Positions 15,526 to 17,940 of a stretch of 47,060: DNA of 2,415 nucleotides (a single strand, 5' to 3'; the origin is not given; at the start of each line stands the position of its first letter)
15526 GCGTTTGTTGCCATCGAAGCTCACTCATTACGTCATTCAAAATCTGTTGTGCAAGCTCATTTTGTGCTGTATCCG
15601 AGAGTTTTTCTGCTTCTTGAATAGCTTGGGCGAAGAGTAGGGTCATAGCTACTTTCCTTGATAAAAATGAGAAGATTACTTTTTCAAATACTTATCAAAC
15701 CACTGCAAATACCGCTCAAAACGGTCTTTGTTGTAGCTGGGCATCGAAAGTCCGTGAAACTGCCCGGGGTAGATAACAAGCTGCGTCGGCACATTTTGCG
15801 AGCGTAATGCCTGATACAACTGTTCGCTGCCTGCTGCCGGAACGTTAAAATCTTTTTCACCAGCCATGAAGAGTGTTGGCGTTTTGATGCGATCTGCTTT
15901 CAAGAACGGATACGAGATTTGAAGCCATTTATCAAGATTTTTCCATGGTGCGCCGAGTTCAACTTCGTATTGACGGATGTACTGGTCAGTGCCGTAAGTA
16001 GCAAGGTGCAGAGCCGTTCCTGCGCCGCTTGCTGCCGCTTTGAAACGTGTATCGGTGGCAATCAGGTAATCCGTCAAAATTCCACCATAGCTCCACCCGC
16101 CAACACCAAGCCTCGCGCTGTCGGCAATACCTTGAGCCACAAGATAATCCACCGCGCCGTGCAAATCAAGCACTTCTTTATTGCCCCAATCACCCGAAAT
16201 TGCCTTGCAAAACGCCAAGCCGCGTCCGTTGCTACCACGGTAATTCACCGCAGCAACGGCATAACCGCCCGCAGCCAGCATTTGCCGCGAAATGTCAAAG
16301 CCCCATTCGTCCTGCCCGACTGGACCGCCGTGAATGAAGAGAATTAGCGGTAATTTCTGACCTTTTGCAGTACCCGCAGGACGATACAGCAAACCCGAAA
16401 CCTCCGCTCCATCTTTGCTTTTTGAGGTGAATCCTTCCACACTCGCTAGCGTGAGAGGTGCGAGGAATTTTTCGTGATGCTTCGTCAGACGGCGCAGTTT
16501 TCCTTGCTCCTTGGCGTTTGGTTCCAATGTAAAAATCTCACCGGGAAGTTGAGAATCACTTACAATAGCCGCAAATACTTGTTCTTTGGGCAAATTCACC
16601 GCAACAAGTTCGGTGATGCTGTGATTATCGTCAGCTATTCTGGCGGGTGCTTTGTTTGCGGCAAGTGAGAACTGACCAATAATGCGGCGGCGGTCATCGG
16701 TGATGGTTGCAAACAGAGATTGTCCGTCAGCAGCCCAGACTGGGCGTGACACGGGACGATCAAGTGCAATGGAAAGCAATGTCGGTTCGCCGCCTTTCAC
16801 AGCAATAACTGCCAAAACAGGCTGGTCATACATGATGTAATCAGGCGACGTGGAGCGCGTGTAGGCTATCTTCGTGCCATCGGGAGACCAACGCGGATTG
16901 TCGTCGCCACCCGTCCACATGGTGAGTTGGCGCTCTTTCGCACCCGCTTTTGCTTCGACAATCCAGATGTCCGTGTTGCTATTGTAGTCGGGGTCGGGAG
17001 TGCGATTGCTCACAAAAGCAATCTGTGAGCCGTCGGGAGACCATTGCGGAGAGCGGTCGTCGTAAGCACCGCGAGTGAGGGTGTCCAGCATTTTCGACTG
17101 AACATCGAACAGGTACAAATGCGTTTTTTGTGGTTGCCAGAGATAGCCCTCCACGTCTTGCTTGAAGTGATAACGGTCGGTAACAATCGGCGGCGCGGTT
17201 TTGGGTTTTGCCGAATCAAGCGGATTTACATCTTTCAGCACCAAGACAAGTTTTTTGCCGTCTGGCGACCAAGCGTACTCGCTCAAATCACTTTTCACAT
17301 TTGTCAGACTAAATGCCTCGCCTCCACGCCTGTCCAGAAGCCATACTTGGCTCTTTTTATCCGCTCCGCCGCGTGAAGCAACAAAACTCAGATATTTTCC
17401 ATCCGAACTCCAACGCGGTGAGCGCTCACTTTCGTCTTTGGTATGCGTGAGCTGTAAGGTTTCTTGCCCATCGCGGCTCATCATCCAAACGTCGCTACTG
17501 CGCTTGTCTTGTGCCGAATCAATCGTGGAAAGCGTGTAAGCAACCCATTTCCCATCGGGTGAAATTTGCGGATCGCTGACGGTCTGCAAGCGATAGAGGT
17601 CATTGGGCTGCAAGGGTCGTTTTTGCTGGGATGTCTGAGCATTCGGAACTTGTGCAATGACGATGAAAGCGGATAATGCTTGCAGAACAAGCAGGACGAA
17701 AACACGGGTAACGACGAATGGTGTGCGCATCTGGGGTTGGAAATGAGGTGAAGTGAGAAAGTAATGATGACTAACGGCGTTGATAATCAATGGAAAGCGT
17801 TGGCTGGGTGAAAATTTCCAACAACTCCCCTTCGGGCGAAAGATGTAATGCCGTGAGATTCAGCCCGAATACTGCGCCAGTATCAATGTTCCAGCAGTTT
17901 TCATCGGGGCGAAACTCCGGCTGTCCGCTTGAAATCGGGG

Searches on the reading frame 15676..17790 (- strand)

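Call 35: search_protein_families(library=pfam, proteins=[window:15676-17790:-], max_evalue=0.001)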
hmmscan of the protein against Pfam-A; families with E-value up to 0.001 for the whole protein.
window:15676-17790:- (704 aa): 9 families
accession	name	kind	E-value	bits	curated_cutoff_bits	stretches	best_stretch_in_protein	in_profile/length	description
PF00326.27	Peptidase_S9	-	6.1e-47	160.3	22.6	1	496-704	1-212/213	Prolyl oligopeptidase family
PF07676.18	PD40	-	8.9e-25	86.5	20.9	3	238-277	4-38/38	WD40-like Beta Propeller Repeat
PF01738.24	DLH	-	4.9e-13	49.6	21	1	479-701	12-216/217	Dienelactone hydrolase family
PF00930.27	DPPIV_N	-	1e-10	41.3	22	0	223-290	23-79/354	Dipeptidyl peptidase IV (DPP IV) N-terminal region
PF25174.1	Beta-prop_THOC3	-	2.5e-08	33.7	305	1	92-228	19-147/272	THOC3 beta-propeller domain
PF12146.15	Hydrolase_4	-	1.2e-07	31.7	27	1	631-681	186-234/239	Serine aminopeptidase, S33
PF20434.5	BD-FAE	-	1.3e-07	31.8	26.8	1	475-662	8-215/215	BD-FAE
PF03959.19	FSH1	-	1.3e-06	28.7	21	1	537-676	79-197/211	Serine hydrolase (FSH1)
PF12697.13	Abhydrolase_6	-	3.6e-05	25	26.3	1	483-585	1-83/217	Alpha/beta hydrolase family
